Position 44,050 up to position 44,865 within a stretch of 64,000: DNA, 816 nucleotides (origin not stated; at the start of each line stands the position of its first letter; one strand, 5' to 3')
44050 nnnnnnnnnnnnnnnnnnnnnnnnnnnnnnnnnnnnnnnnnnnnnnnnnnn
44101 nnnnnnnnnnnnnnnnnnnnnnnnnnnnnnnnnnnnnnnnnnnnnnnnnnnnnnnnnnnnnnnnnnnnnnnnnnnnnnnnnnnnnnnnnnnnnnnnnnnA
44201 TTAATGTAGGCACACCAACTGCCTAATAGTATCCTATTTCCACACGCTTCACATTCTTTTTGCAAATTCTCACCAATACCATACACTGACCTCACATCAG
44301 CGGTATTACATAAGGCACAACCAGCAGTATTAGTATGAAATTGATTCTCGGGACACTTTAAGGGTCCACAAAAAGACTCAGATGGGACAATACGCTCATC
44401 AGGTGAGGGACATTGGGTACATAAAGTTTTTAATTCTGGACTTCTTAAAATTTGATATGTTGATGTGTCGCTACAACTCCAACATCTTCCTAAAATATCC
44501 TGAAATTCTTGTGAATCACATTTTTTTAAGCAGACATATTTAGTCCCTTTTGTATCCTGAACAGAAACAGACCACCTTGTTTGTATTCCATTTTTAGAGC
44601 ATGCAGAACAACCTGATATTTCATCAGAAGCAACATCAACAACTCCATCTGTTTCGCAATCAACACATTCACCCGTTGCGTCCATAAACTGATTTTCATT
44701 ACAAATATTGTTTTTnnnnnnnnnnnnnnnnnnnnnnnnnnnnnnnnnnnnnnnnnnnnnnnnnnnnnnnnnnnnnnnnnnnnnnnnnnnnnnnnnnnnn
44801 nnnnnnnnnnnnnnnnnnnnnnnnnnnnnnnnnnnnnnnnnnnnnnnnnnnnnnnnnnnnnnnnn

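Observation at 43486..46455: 989-aa pilin-like protein carrying about ten tandem six-cysteine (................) modules, encoded alone between holA and thrS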

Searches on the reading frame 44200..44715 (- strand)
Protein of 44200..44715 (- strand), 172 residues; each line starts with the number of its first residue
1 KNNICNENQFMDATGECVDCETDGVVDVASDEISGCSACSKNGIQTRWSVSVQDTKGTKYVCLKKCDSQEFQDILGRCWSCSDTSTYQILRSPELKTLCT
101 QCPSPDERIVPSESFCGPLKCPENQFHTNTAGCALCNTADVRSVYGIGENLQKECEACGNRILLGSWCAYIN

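Call 64: predict_structure(alignment_id=A5)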
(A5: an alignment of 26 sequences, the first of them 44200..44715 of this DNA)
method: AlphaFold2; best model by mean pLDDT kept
length: 172 residues; sequences in the alignment: 26
mean_pLDDT: 95.8   pTM: 0.86
mean pLDDT of the five models: 95.8, 95.7, 95.6, 95.3, 94.7
residues with pLDDT >= 90: 166; 70-90: 3; 50-70: 3; < 50: 0
segments of 3 or more residues with pLDDT < 50: none
pLDDT, mean of each block of 10 residues (from residue 1): 83 98 97 97 96 96 97 97 96 97 98 95 97 97 96 97 97 88
secondary structure, 60 per line:
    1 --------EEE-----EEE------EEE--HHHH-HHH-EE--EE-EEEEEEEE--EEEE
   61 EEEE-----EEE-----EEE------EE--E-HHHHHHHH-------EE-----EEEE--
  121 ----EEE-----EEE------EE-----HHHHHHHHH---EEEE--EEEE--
elements in order: E9-11 E17-19 E26-28 H31-34 E47-54 E57-64 E70-72 E78-80 H93-100 E115-118 E125-127 E133-135 H149-157 E161-164 E167-170
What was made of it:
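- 43828..45501 (-): Nine canonical six-Cys modules, residues 319-876. Each is a beta-hairpin with the first CxxC, a strand, a helix with the second CxxC, and a closing hairpin. The three-module model has pLDDT 95.8 (call 64).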

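Call 67: fold_search(model_id=the predicted structure, library=pdb)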
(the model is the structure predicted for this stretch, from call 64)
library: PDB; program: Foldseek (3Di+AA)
matches with E <= 10: 37; with E <= 0.001: 0
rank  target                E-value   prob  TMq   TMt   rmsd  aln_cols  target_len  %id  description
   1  8jxh_B                1.7e+00  0.02  0.16  0.05  14.0       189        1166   17  rat megalin RAP complex wingA (released 2024-06-19)
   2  4y7m_C                2.5e+00  0.04  0.11  0.08   5.6        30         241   23  T6SS protein TssM C-terminal domain (835-1129) from EAEC (released 2015-08-05)
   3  4y7m_D                3.4e+00  0.03  0.10  0.08   5.8        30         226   23  T6SS protein TssM C-terminal domain (835-1129) from EAEC (released 2015-08-05)
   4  1cu1_A                3.6e+00  0.04  0.15  0.05   9.3        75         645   12  CRYSTAL STRUCTURE OF AN ENZYME COMPLEX FROM HEPATITIS C VIRUS (released 2000-08-23)
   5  4bsr_C                3.8e+00  0.04  0.17  0.24   9.1        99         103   13  Structure of the ectodomain of LGR5 in complex with R-spondin-1 (Fu1Fu2) in P22121 crystal form (released 2013-06-19)
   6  4y7l_A                4.3e+00  0.03  0.11  0.08   5.6        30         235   23  T6SS protein TssM C-terminal domain (869-1107) from EAEC (released 2015-08-05)
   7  4b6e_A                4.6e+00  0.04  0.15  0.05   8.5        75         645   11  Discovery of an allosteric mechanism for the regulation of HCV NS3 protein function (released 2012-10-03)
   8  6pyh_D                5.4e+00  0.04  0.16  0.05   8.9        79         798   13  Cryo-EM structure of full-length IGF1R-IGF1 complex. Only the extracellular region of the complex is resolved. (released 2019-10-23)
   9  7w7i_E                5.4e+00  0.03  0.10  0.06  13.8        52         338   17  Crystal Structure of shaft pilin PitB from pilus islet-2 of Streptococcus oralis (released 2022-06-01)
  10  1y0b_D                5.8e+00  0.03  0.10  0.09   6.0        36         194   11  Crystal Structure of Xanthine Phosphoribosyltransferase from Bacillus subtilis. (released 2005-02-22)
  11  2pfb_A                6.1e+00  0.09  0.14  0.18   4.5        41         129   29  Structure of oxidized OhrR from Xanthamonas campestris (released 2007-12-11)
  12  8ip8_NA               6.1e+00  0.04  0.15  0.20   4.8        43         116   21  Wheat 80S ribosome stalled on AUG-Stop boron dependently (released 2024-02-21)
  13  8wvu_B                6.1e+00  0.02  0.17  0.24   9.9       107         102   13  Cryo-EM structure of LGR4 in complex with Rspo1 and RNF43 (released 2024-10-30)
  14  7cfd_A                6.1e+00  0.01  0.12  0.12  11.0        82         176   12  Drosophila melanogaster Krimper eTud2-AubR15me2 complex (released 2021-06-02)
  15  3emi                  6.5e+00  0.03  0.12  0.18   9.6        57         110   12  Crystal structure of Hia 307-422 non-adhesive domain (released 2008-11-04)
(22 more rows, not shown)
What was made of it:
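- On TNFR_c6 / furin-like / Ephrin_rec_like cysteine-rich repeats: Foldseek gives E of at least 1.7 (call 67).
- Closest known: TNFR, furin-like and ephrin-receptor-like cysteine-rich domains. Different: Foldseek gives E above 1 and probability of at most 0.09 (call 67).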

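Call 75: search_protein_representatives(alignment_id=A5)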
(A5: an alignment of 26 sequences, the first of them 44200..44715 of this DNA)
Query: 26 sequences, 182 profile positions. Proteins with E-value up to 0.001 (for the whole library): 354; up to 1e-10: 173; up to 1e-30: 39. The best 150 are listed.
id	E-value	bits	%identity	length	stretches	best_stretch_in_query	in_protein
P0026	9.7e-66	237.1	-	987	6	2-182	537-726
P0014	3.9e-60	218.9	-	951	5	2-182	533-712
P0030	1.6e-57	210.4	-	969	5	2-182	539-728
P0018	2.8e-55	203.0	-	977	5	2-182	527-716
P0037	4.8e-55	202.3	-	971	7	3-181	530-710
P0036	2.6e-54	199.9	-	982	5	3-182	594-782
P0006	5.5e-54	198.8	-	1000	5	2-182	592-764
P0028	1.5e-53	197.4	-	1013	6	2-180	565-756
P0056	1.9e-49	184.0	-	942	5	2-181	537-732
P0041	2.3e-48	180.5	-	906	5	2-181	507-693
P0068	4.1e-45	169.9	-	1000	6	5-182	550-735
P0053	1.8e-44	167.8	-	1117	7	3-179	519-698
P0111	1.3e-43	165.1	-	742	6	3-171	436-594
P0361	8.1e-43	162.4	-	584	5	2-177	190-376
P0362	1.9e-42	161.2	-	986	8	66-180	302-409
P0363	3.1e-41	157.3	-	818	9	68-180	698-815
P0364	9.2e-40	152.5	-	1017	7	3-179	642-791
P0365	5.5e-38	146.7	-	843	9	52-180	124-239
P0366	5.9e-38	146.6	-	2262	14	3-180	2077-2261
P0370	7.0e-34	133.3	-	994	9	48-164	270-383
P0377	1.5e-31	125.7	-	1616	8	67-180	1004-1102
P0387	7.7e-28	113.6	-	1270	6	3-170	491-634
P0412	4.9e-20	88.2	-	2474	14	50-168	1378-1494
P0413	1.1e-19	87.0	-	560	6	67-180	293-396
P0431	7.4e-17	77.8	-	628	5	67-181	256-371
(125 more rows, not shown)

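Call 77: list_cluster_members(proteins=[P0366, P0412, P0363, P0365, P0377, P0364, P0370, P0431, P0413, P0387])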
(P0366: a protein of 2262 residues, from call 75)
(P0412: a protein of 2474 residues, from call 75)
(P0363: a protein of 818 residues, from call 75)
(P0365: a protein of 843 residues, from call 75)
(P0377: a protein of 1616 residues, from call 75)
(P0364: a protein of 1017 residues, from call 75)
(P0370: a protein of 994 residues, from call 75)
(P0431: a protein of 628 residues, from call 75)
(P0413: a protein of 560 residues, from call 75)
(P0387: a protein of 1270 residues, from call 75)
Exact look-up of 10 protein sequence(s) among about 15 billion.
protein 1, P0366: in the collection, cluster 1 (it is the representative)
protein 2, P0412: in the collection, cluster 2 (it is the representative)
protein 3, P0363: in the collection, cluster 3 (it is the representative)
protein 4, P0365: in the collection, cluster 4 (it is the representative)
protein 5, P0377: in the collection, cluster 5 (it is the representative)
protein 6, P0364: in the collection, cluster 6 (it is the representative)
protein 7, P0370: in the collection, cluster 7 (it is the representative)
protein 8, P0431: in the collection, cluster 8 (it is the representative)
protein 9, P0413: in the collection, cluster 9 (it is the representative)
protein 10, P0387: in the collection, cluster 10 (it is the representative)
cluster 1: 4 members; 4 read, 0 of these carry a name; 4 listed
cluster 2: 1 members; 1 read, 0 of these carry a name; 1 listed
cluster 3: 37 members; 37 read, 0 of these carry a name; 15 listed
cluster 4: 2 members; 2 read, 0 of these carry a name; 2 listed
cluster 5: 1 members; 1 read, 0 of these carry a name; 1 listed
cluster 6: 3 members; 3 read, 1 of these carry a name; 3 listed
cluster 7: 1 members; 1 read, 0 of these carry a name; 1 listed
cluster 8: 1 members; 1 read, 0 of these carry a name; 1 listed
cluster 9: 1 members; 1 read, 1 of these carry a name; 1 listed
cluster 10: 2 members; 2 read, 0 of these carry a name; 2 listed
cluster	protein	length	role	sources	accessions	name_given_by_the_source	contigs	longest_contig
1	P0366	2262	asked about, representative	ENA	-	-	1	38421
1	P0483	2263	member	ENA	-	-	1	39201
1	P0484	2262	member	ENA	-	-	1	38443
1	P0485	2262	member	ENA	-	-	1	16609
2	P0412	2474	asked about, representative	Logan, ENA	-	-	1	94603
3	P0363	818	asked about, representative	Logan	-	-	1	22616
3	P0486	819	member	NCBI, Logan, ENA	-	-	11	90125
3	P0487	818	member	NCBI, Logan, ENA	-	-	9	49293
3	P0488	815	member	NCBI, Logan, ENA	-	-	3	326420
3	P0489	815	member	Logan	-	-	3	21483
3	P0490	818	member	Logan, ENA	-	-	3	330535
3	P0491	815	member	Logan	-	-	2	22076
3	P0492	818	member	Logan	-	-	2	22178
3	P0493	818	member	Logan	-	-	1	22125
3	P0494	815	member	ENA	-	-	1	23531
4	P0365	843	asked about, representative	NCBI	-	-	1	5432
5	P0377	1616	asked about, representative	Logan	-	-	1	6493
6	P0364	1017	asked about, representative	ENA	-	-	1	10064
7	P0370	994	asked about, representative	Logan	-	-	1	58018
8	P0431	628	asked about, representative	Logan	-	-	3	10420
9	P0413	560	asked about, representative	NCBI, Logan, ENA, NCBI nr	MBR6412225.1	MAG: hypothetical protein IKS41_03575 [Alphaproteobacteria bacterium] | hypothetical protein [Alphaproteobacteria bacterium]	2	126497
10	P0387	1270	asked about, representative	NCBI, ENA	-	-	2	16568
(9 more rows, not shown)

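Call 90: fold_search(model_id=the predicted structure, library=viral)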
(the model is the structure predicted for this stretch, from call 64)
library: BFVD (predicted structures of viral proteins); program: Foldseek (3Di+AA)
matches with E <= 10: 87; with E <= 0.001: 0
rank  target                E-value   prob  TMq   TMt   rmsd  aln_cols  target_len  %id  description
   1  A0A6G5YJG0            9.7e-01  0.05  0.13  0.06  10.6        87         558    7  (no name in the UniProt tables at hand)
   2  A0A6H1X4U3            9.7e-01  0.02  0.14  0.10  27.9       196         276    7  Fiber protein (Fragment) [Bovine adenovirus B serotype 3]
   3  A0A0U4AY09            1.8e+00  0.05  0.14  0.09  11.2        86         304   13  (no name in the UniProt tables at hand)
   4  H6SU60                1.9e+00  0.03  0.13  0.05  11.8       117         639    8  PhoH family [Campylobacter virus IBB35]
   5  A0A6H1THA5            2.0e+00  0.02  0.18  0.05  23.8       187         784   13  (no name in the UniProt tables at hand)
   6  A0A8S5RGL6            2.1e+00  0.08  0.12  0.07  13.9        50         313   10  Uncharacterized protein [virus sp. ct5rm7]
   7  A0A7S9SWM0            3.0e+00  0.01  0.13  0.05  16.8       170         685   12  Phage tail protein C-terminal domain-containing protein [Providencia phage PSTCR7]
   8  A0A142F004            3.2e+00  0.04  0.13  0.17   7.6        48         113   19  (no name in the UniProt tables at hand)
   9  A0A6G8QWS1            3.2e+00  0.02  0.11  0.03  10.5        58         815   12  Tail fiber protein [Phage NBEco002]
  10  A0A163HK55            3.2e+00  0.02  0.16  0.09  20.7       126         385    8  Fiber [Bat mastadenovirus WIV10]
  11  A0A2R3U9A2            3.4e+00  0.03  0.13  0.05   9.4       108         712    9  Tail fibers protein [Salmonella phage vB_SenS_PHB07]
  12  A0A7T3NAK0            3.8e+00  0.07  0.14  0.09   6.4        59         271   14  (no name in the UniProt tables at hand)
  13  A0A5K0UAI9            4.0e+00  0.07  0.16  0.07   5.0        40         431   25  Uncharacterized protein [Yasminevirus sp. GU-2018]
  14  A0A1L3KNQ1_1          4.0e+00  0.06  0.14  0.02   6.5        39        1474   15  (no name in the UniProt tables at hand)
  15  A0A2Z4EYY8            4.0e+00  0.01  0.11  0.04  13.4        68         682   15  (no name in the UniProt tables at hand)
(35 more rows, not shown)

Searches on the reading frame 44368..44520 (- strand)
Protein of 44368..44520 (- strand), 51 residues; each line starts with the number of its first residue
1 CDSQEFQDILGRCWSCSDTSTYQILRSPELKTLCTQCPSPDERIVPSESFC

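Call 51: search_solved_structures(query=A4, max_evalue=10)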
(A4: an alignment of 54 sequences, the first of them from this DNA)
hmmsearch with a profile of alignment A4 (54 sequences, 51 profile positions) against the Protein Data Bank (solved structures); distinct sequences matched with E-value up to 10: 27.
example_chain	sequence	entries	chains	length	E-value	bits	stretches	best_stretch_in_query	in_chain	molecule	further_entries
4hc7_A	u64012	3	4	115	4.8e-05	26.2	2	12-45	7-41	Trans-acting T-cell-specific transcription factor GATA-3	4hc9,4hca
3vd6_C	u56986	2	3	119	0.00019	24.2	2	12-45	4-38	Erythroid transcription factor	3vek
1m1p_A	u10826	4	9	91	0.0023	20.8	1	6-39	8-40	Small tetraheme cytochrome c | Periplasmic tetraheme cytochrome c CctA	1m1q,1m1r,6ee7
1gnf_A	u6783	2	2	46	0.0084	19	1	12-45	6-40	TRANSCRIPTION FACTOR GATA-1 | Erythroid transcription factor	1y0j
8j48_D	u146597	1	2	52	0.0087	18.9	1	12-41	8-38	GATA transcription factor 18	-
2l6y_A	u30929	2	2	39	0.0095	18.8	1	12-45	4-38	Erythroid transcription factor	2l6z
8vg0_T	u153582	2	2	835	0.022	17.7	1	11-45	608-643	Maltose/maltodextrin-binding periplasmic protein,Transcription factor GATA-4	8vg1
6zfv_A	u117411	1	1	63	0.029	17.3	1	12-45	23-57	Endothelial transcription factor GATA-2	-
5h0m_A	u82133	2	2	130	0.053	16.4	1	28-42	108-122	HNH endonuclease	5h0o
2jox_A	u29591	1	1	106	0.067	16.1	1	1-37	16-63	Churchill protein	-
8d5v_A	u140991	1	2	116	0.089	15.7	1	16-42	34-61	Probable transcriptional regulator WhiB6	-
1nee_A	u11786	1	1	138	0.12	15.3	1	12-39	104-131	Probable translation initiation factor 2 beta subunit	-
3pmq_A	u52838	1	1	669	0.13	15.2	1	9-42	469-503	Decaheme cytochrome c MtrF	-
1qo8_A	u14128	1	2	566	0.13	15.1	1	3-39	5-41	FLAVOCYTOCHROME C3 FUMARATE REDUCTASE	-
8hil_L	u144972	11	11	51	0.18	14.7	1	13-46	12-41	DNA-directed RNA polymerases II, IV and V subunit 12 | DNA-directed RNA polymerase II, IV and V subunit 12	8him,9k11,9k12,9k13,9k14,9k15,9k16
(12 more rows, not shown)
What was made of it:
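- The module profile hits GATA zinc fingers in PDB sequences at E = 5e-5 (call 51).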

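Call 52: search_protein_families(library=pfam, alignment_id=A4, max_evalue=1)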
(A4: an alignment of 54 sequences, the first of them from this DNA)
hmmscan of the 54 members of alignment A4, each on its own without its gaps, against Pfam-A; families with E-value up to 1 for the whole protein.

A. member 1, seq(51 aa): 2 families
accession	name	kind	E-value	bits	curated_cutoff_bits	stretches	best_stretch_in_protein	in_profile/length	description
PF00320.33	GATA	-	0.12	12.4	26.8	1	13-37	1-26/36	GATA zinc finger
PF01155.25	HypA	-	0.26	11.8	28.9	1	7-48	67-103/112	Hydrogenase/urease nickel incorporation, metallochaperone, hypA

B. families by the number of members that match (of 54 scanned): 71 families (the first 25 are shown)
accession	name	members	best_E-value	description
PF00020.24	TNFR_c6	6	0.0023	TNFR/NGFR cysteine-rich region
PF07699.19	Ephrin_rec_like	4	0.00039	Tyrosine-protein kinase ephrin type A/B receptor-like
PF23091.2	TNFR_ELAPOR1_6th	3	0.092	ELAPOR1-like, TNF receptor-like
PF14803.11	Zn_ribbon_Nudix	2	0.00058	Nudix N-terminal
PF16866.11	PHD_4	2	0.0026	PHD-finger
PF07562.20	NCD3G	2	0.0066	Nine Cysteines Domain of family 3 GPCR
PF17283.8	Zn_ribbon_SprT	2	0.0088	SprT-like zinc ribbon domain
PF13453.11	Zn_ribbon_TFIIB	2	0.014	Transcription factor zinc-finger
PF08063.17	Zn_ribbon_PADR1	2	0.015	PADR1 domain, zinc ribbon fold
PF24458.1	DUF7573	2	0.031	Domain of unknown function (DUF7573)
PF05129.18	Zn_ribbon_Elf1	2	0.037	Transcription elongation factor Elf1 like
PF00320.33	GATA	2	0.041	GATA zinc finger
PF03691.19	UPF0167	2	0.049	Uncharacterised protein family (UPF0167)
PF25287.1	zf-B_box_Trim66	2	0.068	Trim66, B-box zinc-binding domain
PF01155.25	HypA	2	0.19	Hydrogenase/urease nickel incorporation, metallochaperone, hypA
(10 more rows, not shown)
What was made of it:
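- On TNFR_c6 / furin-like / Ephrin_rec_like cysteine-rich repeats: Best per-module E-values are 2e-3 and 4e-4, in 6 and 4 of 54 modules, all below the cut-offs (call 52).
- On Giardia VSP: One of 54 modules matched, at E = 0.0086 (call 52).
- Closest known: TNFR, furin-like and ephrin-receptor-like cysteine-rich domains. Same: Weak per-module Pfam hits: TNFR_c6 in 6 of 54 modules and Ephrin_rec_like in 4 of 54 (call 52).
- Several zinc-ribbon Pfam models give weak hits (call 52). Those hits rest on the CxxC-x17-CxxC spacing alone and fall below every curated cut-off (call 52).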
